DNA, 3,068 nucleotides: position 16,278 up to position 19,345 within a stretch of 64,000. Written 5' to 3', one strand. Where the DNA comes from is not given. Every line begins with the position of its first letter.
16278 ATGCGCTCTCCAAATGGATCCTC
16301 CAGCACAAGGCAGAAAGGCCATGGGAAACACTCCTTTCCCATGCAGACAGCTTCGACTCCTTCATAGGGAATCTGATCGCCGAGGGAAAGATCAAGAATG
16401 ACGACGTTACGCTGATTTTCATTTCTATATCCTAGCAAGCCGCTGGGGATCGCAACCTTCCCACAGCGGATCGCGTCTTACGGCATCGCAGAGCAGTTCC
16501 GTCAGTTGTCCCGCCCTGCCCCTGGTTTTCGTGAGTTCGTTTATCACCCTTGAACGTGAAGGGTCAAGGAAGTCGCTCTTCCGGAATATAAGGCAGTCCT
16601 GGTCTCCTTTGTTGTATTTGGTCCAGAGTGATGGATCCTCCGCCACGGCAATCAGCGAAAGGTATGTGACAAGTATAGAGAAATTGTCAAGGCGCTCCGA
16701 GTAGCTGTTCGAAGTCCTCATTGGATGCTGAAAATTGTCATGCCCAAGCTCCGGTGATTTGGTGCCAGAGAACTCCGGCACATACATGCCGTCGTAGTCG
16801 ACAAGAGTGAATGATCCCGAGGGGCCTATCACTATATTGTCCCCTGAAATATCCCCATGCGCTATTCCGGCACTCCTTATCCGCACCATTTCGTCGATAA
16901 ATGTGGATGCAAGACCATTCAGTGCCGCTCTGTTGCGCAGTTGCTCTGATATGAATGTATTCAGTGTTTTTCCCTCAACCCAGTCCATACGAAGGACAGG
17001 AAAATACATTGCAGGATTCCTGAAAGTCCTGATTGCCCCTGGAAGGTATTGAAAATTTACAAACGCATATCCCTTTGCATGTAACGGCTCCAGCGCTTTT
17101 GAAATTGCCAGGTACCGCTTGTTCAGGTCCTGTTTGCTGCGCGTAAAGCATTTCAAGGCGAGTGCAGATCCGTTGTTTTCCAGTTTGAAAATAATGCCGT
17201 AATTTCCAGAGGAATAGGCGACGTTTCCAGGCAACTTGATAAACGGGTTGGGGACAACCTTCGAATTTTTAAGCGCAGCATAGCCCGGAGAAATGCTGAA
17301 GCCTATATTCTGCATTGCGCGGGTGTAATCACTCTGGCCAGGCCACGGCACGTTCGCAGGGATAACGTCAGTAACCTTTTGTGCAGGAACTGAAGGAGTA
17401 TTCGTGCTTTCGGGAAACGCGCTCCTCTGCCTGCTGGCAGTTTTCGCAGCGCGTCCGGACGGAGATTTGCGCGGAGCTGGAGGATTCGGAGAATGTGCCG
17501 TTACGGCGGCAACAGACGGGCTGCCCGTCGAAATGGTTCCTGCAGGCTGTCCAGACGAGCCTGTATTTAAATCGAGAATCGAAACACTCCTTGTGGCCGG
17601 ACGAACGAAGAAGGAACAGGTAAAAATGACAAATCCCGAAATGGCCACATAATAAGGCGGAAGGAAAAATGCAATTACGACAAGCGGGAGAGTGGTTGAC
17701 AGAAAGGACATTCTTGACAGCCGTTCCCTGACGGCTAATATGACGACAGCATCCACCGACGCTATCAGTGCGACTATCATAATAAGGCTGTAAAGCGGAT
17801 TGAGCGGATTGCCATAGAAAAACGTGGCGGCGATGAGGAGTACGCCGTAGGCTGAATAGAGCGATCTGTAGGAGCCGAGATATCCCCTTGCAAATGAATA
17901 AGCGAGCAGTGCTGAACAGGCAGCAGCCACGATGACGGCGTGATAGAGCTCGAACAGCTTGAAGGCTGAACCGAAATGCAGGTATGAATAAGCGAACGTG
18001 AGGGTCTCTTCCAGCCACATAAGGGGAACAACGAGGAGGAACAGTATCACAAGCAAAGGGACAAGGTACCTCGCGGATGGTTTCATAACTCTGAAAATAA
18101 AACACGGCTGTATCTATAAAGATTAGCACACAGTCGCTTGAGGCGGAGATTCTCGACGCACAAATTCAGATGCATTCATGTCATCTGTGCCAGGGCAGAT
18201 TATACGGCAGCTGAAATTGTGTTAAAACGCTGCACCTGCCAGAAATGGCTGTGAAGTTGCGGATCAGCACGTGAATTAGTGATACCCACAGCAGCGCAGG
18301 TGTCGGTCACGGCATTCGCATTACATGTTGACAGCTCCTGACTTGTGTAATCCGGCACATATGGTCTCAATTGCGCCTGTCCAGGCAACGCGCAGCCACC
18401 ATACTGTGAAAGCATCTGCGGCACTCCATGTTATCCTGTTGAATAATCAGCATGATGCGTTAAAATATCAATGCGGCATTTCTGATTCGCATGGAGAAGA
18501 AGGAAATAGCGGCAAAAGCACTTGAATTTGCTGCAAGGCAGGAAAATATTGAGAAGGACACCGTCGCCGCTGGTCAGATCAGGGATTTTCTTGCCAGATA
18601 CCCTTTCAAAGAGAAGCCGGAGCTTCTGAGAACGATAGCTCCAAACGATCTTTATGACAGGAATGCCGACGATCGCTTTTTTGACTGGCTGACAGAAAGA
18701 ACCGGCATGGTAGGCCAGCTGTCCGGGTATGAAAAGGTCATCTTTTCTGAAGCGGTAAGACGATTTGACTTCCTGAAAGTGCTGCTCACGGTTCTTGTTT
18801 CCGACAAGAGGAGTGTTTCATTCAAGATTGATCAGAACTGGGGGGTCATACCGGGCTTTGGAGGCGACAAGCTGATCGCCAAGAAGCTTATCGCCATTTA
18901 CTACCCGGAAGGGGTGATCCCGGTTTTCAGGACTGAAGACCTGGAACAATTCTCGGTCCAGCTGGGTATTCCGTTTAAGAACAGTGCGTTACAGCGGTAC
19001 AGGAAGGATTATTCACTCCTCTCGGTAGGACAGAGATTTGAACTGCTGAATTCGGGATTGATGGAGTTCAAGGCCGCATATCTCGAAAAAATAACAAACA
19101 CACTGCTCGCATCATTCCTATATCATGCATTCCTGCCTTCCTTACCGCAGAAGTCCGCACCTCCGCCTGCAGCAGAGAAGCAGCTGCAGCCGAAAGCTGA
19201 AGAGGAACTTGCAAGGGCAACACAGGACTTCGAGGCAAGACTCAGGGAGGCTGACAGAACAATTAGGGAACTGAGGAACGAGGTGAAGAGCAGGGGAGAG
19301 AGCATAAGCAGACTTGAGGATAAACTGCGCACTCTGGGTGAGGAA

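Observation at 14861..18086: TerY-P-like triad in an archaeon: MIDAS vWA + PP2C phosphatase + membrane-embedded Ser/Thr kinase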

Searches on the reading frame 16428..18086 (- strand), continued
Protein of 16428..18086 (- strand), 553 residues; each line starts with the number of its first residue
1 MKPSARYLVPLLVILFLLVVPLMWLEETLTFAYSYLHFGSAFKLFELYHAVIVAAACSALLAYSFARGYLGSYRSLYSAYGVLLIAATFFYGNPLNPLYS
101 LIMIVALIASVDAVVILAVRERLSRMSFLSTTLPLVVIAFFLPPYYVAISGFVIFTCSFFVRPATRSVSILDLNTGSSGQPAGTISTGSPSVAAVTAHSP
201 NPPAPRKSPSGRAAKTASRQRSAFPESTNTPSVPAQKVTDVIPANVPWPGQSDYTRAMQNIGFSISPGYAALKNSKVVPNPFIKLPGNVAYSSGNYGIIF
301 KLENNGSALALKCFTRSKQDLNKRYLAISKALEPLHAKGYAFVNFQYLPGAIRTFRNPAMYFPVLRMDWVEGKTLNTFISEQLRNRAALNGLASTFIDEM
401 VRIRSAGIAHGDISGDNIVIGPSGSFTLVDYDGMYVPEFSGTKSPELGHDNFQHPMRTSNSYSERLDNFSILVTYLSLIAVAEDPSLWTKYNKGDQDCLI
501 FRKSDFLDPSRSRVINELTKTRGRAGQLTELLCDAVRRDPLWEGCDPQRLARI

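Call 48: fold_search(model_id=the predicted structure, library=pdb)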
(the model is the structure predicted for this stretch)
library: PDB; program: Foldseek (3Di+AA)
matches with E <= 10: 1990; with E <= 0.001: 1797
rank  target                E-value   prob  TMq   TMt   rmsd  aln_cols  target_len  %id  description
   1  8zu2                  6.7e-07  1.00  0.32  0.59   6.3       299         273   16  Crystal Structure of Human Myt1 Kinase domain Bounded with compound 8g (released 2024-09-11)
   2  5vcx                  8.5e-07  1.00  0.34  0.59   5.3       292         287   15  CRYSTAL STRUCTURE OF HUMAN MYT1 KINASE DOMAIN (UNTREATED) IN COMPLEX WITH SARACATINIB (released 2017-08-23)
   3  8d6d_B                9.3e-07  1.00  0.33  0.62   5.0       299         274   17  Crystal Structure of Human Myt1 Kinase domain Bounded with compound 39 (released 2022-07-27)
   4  5vd3                  1.2e-06  1.00  0.31  0.54   6.3       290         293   18  CRYSTAL STRUCTURE OF HUMAN MYT1 KINASE DOMAIN (de-phosphorylated) IN COMPLEX WITH SARACATINIB (released 2017-08-23)
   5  3b2w                  1.4e-06  1.00  0.26  0.51  10.3       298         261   13  Crystal structure of pyrimidine amide 11 bound to Lck (released 2007-12-18)
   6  5vd0                  1.4e-06  1.00  0.30  0.53   7.0       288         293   17  CRYSTAL STRUCTURE OF HUMAN MYT1 KINASE DOMAIN IN COMPLEX WITH MK1775 (released 2017-08-23)
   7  5vcy                  1.8e-06  1.00  0.33  0.57   7.1       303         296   16  CRYSTAL STRUCTURE OF HUMAN MYT1 KINASE DOMAIN IN COMPLEX WITH BOSUTINIB (released 2017-08-23)
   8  9m6p_AAA              1.9e-06  1.00  0.33  0.61   5.3       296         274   17  Discovery of a bifunctional PKMYT1-targeting PROTAC empowered by AI-generation (released 2025-11-05)
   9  8d6e_A                2.0e-06  1.00  0.30  0.54   7.1       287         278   18  Crystal Structure of Human Myt1 Kinase domain Bounded with RP-6306 (released 2022-07-27)
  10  9lgv_A                2.0e-06  1.00  0.32  0.59   8.4       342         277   16  Crystal structure of human PKMYT1 protein kinase domain with Naphthyridinone Inhibitor compound 11 (released 2025-04-16)
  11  9d0r                  2.2e-06  1.00  0.28  0.54   8.5       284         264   17  Crystal structure of human Wee1 kinase domain in complex with inhibitor (released 2025-09-10)
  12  7xzr_B                2.2e-06  1.00  0.29  0.49  11.6       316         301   14  Crystal structure of TNIK-AMPPNP-thiopeptide TP15 complex (released 2022-10-26)
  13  9d4w_A                2.3e-06  1.00  0.25  0.43  12.2       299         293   17  Structure of PAK1 in complex with compound 12 (released 2025-04-02)
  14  6v6a_C                2.7e-06  1.00  0.31  0.53   9.2       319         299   15  Inhibitory scaffolding of the ancient MAPK, ERK7 (released 2020-05-27)
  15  7xzr_A                2.7e-06  1.00  0.32  0.52   6.5       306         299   14  Crystal structure of TNIK-AMPPNP-thiopeptide TP15 complex (released 2022-10-26)
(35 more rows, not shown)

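Call 60: search_protein_families(library=phrogs, proteins=[window:16428-18086:-], max_evalue=0.001)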
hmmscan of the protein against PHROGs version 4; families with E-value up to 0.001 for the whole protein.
window:16428-18086:- (553 aa): 0 families

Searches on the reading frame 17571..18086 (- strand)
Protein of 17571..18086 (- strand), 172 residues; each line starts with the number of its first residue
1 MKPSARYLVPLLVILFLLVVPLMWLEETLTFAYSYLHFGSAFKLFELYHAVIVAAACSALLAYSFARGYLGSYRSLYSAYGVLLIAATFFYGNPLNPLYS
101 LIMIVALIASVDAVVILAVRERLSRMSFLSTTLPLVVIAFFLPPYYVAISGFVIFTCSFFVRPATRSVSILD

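Call 69: search_protein_representatives(alignment_id=A6)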
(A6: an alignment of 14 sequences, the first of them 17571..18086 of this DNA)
Query: 14 sequences, 172 profile positions. Proteins with E-value up to 0.001 (for the whole library): 9; up to 1e-10: 8; up to 1e-30: 6. The best 9 are listed.
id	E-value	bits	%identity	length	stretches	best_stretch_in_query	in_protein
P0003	1.5e-55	203.9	-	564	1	1-172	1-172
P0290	2.9e-48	180.2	-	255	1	1-172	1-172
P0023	3.2e-44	167.0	-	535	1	1-170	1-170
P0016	3.0e-43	163.9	-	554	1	1-172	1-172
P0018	2.7e-34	134.7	-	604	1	1-171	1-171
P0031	3.2e-32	128.0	-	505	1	1-171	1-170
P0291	3.4e-30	121.4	-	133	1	1-120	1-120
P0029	4.9e-12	62.3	-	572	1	1-161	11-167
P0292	7.4e-10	55.2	-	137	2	88-145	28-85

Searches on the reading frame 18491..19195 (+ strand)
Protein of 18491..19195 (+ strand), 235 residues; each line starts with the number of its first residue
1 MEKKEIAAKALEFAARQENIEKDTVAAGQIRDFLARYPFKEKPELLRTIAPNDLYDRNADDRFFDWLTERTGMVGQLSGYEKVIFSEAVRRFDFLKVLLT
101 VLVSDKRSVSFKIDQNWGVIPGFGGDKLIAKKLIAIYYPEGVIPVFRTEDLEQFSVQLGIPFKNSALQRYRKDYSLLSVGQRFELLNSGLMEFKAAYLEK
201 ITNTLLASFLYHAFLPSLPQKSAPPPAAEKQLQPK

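Call 66: predict_structure(alignment_id=A5)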
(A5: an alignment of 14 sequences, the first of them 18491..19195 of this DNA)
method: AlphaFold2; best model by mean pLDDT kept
length: 235 residues; sequences in the alignment: 14
mean_pLDDT: 76.0   pTM: 0.76
mean pLDDT of the five models: 76.0, 69.9, 66.4, 61.5, 54.9
residues with pLDDT >= 90: 70; 70-90: 93; 50-70: 37; < 50: 35
segments of 3 or more residues with pLDDT < 50: 75-89, 218-235
pLDDT, mean of each block of 10 residues (from residue 1): 90 93 87 87 84 66 67 46 45 71 78 68 64 85 81 93 93 92 93 93 90 67 34 30
secondary structure, 60 per line:
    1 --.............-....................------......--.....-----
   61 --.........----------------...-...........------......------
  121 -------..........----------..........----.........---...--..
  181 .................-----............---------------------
elements in order: H3-15 H17-36 H43-48 H51-55 H63-71 H92-102 H109-114 H128-137 H148-157 H162-170 H179-197 H203-214

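Call 68: fold_search(model_id=the predicted structure, library=pdb)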
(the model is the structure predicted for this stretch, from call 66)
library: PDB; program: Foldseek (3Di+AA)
matches with E <= 10: 106; with E <= 0.001: 0
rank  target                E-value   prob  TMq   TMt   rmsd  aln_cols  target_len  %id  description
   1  1orn_A                1.7e+00  0.20  0.31  0.33   9.8       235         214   14  Structure of a Trapped Endonuclease III-DNA Covalent Intermediate: Estranged-Guanine Complex (released 2003-07-15)
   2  3tx3_B                1.7e+00  0.08  0.22  0.23  17.4       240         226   14  CysZ, a putative sulfate permease (released 2011-11-09)
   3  8fay_D                1.9e+00  0.07  0.21  0.15  14.6       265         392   12  Human MUTYH adenine glycosylase bound to DNA containing a transition state analog (1N) paired with d(8-oxo-G) (released 2024-05-29)
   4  3n5n_Y                2.3e+00  0.07  0.17  0.16  11.4       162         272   14  Crystal structure analysis of the catalytic domain and interdomain connector of human MutY homologue (released 2010-11-10)
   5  9bs2_A                2.3e+00  0.04  0.17  0.13  14.8       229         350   13  Glycosylase MutY variant R149Q in complex with DNA containing d(8-oxo-G) paired with a product analog (THF) to 1.51 A  (released 2024-10-30)
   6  3n5n_X                2.4e+00  0.07  0.18  0.16  11.5       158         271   14  Crystal structure analysis of the catalytic domain and interdomain connector of human MutY homologue (released 2010-11-10)
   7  8ieb_B                2.4e+00  0.05  0.17  0.15  16.6       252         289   14  Cryo-EM structure of GPR156 of GPR156-miniGo-scFv16 complex (local refine) (released 2024-02-14)
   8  8dwd_A                2.4e+00  0.04  0.16  0.13  14.5       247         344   12  Adenine glycosylase MutY variant E43S in complex with DNA containing d(8-oxo-G) paired with an AP site generated by th (released 2023-08-09)
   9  9ddn_C                2.8e+00  0.05  0.16  0.17  20.5       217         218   12  E. coli TolAQR conformation II (released 2025-07-09)
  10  9ddm_E                3.1e+00  0.04  0.15  0.16  21.0       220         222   10  E. coli TolAQR conformation I (released 2025-07-09)
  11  8gr7_B                3.4e+00  0.05  0.20  0.17  15.6       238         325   13  Cop4 from Antrodia cinnamomea in complex with pyrophosphate and magnesium (released 2023-09-06)
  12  1i4d_A                3.6e+00  0.03  0.14  0.16  24.3       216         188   12  CRYSTAL STRUCTURE ANALYSIS OF RAC1-GDP COMPLEXED WITH ARFAPTIN (P21) (released 2001-05-16)
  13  4kxr_B                3.6e+00  0.03  0.11  0.15  21.3       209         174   12  Structure of the Mycobacterium tuberculosis type VII secretion system chaperone EspG5 in complex with PE25-PPE41 dimer (released 2014-05-28)
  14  6ysf_F                3.6e+00  0.02  0.12  0.11  22.8       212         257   14  Structure of the flagellar MotAB stator complex from Clostridium sporogenes (released 2020-08-12)
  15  8jw3                  3.7e+00  0.06  0.23  0.21  14.0       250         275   10  The crystal structure of the viral terpene synthase from Orpheovirus IHUMI-LCC2 (released 2023-12-20)
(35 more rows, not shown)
